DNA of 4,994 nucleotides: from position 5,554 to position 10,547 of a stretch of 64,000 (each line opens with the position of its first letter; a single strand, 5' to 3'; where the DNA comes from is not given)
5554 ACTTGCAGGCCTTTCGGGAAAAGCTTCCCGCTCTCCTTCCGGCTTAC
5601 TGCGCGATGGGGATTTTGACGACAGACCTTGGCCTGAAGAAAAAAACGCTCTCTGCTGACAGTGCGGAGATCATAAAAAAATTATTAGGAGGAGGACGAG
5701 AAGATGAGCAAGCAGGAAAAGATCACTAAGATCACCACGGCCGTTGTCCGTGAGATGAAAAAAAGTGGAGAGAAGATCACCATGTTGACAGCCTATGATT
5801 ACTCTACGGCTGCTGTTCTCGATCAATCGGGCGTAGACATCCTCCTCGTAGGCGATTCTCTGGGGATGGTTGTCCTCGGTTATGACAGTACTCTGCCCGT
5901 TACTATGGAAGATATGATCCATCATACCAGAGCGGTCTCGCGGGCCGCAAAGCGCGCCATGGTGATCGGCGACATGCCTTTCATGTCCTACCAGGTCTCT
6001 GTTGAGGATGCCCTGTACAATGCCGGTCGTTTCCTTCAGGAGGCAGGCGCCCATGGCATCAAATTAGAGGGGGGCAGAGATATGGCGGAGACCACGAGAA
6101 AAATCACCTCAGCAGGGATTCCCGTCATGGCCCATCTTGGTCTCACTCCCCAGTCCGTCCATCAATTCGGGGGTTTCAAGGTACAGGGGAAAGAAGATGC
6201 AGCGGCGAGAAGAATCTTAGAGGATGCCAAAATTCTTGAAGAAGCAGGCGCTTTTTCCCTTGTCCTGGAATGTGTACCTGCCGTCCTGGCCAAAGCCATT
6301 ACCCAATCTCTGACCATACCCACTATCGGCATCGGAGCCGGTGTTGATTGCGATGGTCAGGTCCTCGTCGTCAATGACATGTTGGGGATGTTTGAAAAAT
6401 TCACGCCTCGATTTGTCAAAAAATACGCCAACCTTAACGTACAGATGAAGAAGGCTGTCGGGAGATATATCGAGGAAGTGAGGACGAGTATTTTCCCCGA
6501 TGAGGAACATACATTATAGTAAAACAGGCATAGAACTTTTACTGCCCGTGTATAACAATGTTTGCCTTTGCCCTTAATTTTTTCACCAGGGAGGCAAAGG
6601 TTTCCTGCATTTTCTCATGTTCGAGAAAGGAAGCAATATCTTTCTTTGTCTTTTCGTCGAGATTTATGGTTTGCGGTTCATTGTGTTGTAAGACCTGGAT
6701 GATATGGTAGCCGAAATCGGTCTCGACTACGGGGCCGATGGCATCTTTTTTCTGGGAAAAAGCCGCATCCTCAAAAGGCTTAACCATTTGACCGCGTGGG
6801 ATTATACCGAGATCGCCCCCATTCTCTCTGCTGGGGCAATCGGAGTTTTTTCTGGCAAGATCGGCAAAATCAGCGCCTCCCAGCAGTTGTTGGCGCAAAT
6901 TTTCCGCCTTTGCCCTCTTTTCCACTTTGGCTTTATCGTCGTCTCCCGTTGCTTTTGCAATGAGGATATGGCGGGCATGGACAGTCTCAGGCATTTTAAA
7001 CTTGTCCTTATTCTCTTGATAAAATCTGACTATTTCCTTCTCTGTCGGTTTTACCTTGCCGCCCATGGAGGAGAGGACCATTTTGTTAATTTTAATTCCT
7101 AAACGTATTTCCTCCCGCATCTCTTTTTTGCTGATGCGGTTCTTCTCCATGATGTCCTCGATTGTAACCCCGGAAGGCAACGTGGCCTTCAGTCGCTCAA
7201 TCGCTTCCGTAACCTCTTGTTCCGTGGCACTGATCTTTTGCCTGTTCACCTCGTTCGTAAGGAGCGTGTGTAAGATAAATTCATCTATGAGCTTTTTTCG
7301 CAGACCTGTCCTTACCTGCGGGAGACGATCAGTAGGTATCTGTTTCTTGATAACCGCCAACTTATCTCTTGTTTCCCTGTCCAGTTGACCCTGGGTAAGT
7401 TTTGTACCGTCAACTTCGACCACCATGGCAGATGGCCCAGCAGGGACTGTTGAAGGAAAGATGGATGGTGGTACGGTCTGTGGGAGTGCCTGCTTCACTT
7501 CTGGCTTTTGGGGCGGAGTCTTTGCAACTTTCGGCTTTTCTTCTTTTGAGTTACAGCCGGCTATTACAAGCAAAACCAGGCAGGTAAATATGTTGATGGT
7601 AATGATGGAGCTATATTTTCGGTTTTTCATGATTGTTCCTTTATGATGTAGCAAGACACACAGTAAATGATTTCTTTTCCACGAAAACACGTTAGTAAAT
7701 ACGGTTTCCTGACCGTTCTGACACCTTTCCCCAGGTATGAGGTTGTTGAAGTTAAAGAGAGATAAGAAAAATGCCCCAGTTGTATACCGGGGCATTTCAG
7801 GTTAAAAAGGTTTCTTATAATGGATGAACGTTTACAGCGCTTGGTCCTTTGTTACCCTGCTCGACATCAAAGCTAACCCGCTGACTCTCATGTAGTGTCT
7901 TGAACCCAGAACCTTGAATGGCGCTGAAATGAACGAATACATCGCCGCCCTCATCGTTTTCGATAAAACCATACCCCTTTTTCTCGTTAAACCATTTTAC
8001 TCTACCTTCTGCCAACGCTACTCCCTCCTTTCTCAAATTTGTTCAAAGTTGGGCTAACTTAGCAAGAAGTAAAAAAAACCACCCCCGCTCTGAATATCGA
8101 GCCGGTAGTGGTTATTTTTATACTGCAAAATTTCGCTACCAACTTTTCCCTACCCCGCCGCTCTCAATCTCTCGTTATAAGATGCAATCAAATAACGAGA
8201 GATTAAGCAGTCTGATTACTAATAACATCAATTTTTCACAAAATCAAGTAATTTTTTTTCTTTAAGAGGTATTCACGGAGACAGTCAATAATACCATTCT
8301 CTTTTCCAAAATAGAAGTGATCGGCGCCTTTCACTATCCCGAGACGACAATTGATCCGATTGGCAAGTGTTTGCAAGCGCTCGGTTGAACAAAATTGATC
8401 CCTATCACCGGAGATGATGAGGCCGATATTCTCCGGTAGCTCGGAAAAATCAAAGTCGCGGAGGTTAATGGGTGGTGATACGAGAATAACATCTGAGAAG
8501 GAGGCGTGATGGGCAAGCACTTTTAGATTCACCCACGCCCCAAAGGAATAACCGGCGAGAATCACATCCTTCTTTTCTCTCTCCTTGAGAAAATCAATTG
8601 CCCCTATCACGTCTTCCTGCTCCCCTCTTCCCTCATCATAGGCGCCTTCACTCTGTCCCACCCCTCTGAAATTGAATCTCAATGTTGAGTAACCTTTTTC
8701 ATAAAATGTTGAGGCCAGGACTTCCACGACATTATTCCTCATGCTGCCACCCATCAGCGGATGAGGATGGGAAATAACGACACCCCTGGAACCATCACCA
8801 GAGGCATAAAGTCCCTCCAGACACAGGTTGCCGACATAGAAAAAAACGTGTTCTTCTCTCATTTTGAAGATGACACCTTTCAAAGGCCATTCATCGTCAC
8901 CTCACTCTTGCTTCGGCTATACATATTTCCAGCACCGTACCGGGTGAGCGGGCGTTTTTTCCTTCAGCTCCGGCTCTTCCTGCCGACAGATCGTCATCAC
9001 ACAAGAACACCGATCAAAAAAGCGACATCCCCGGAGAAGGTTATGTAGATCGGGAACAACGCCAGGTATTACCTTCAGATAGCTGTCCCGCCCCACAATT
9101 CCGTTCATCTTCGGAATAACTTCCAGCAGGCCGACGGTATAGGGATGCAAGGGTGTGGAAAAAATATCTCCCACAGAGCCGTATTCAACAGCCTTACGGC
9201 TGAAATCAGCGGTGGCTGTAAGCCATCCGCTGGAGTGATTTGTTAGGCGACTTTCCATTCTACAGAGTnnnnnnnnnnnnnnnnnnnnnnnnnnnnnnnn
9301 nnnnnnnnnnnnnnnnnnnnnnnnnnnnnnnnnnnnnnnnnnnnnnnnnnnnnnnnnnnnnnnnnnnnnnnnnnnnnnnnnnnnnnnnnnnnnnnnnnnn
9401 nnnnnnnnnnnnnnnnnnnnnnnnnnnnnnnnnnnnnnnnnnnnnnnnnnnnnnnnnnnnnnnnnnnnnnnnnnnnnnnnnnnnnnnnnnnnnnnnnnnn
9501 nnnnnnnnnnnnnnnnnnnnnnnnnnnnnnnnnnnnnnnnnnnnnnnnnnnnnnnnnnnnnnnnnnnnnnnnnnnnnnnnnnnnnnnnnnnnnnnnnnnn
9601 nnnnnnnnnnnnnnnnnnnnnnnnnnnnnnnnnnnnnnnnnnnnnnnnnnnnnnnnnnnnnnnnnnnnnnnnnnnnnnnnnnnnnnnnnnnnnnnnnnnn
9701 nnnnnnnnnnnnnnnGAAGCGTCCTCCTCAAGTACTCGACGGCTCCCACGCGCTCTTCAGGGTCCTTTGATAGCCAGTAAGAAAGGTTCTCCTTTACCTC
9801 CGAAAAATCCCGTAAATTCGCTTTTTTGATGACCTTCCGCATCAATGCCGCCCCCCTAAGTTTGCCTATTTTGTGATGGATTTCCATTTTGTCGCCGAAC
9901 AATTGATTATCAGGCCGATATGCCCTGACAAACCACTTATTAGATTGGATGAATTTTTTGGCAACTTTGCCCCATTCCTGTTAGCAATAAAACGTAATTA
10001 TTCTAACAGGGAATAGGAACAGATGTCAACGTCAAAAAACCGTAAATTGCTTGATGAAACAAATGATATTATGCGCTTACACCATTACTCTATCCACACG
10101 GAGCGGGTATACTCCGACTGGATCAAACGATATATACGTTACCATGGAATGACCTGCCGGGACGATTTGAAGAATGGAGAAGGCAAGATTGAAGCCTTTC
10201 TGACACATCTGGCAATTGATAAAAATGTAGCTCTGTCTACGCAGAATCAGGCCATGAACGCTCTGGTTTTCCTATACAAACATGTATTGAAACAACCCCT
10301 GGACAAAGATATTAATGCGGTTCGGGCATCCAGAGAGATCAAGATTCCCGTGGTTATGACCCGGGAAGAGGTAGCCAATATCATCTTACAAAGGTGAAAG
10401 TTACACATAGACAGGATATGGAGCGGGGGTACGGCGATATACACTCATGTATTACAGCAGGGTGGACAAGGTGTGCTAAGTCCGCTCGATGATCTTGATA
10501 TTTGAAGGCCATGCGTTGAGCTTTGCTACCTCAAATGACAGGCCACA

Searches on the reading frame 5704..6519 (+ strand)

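Call 17: search_protein_families(library=pfam, proteins=[window:5704-6519:+], max_evalue=0.00001)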
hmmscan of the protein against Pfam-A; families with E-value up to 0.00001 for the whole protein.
window:5704-6519:+ (271 aa): 1 family
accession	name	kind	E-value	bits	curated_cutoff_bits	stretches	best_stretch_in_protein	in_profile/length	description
PF02548.21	Pantoate_transf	-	2.3e-122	407.8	28.7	1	9-266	1-258/259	Ketopantoate hydroxymethyltransferase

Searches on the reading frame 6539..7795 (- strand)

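Call 17: search_protein_families(library=pfam, proteins=[window:6539-7795:-], max_evalue=0.00001)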
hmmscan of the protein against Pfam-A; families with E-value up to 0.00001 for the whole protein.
window:6539-7795:- (418 aa): 5 families
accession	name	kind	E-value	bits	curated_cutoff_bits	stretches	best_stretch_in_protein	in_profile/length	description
PF13616.12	Rotamase_3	-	4.7e-30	104.9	22.5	1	255-370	3-114/116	PPIC-type PPIASE domain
PF00639.27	Rotamase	-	4.5e-26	92.1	21.7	1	276-368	1-95/97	PPIC-type PPIASE domain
PF13145.12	Rotamase_2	-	6.6e-17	62.9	27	1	250-381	1-118/121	PPIC-type PPIASE domain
PF13624.11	SurA_N_3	-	1.7e-12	47.9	27.2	1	123-239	39-161/162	SurA-like N-terminal domain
PF13623.11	SurA_N_2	-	9.9e-06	25.9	28.5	0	122-201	40-121/145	SurA-like N-terminal domain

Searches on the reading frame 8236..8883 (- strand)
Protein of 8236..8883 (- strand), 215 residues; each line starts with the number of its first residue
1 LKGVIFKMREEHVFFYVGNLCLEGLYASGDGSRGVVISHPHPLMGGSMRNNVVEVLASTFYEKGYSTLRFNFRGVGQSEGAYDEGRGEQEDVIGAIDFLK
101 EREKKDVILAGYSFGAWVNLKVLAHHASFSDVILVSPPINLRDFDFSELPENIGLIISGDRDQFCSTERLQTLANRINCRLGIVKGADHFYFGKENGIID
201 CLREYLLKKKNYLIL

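Call 17: search_protein_families(library=pfam, proteins=[window:8236-8883:-], max_evalue=0.00001)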
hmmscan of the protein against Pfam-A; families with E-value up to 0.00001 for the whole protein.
window:8236-8883:- (215 aa): 4 families
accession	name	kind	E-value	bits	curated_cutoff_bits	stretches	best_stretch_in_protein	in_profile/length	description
PF12146.15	Hydrolase_4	-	1.1e-10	41.7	27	1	52-142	19-114/239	Serine aminopeptidase, S33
PF20408.4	Abhydrolase_11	-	5.1e-08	33.3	27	1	45-191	12-167/193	Alpha/beta hydrolase domain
PF12697.13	Abhydrolase_6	-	2.5e-06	28.8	26.3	1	62-142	25-99/217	Alpha/beta hydrolase family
PF00561.26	Abhydrolase_1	-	2.8e-06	27.6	25.8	1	50-165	14-128/245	alpha/beta hydrolase fold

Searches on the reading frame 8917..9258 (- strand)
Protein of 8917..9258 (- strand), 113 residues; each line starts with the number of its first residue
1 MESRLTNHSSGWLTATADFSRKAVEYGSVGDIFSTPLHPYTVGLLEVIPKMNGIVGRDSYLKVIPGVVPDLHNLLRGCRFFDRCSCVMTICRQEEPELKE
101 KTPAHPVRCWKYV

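Call 17: search_protein_families(library=pfam, proteins=[window:8917-9258:-], max_evalue=0.00001)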
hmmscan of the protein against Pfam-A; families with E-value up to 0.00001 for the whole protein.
window:8917-9258:- (113 aa): 1 family
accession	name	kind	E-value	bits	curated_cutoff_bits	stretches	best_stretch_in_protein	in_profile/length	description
PF08352.17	oligo_HPY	-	4.2e-17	62.7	27.1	1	24-91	1-65/65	Oligopeptide/dipeptide transporter, C-terminal region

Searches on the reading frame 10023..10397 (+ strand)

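Call 18: search_protein_families(library=pfam, proteins=[window:10023-10397:+], max_evalue=0.00001)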
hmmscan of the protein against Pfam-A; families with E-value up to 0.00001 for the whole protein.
window:10023-10397:+ (124 aa): 1 family
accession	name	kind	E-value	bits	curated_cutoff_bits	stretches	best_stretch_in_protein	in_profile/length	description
PF13495.12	Phage_int_SAM_4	-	6.6e-24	84.6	27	1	9-94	1-84/85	Phage integrase, N-terminal SAM-like domain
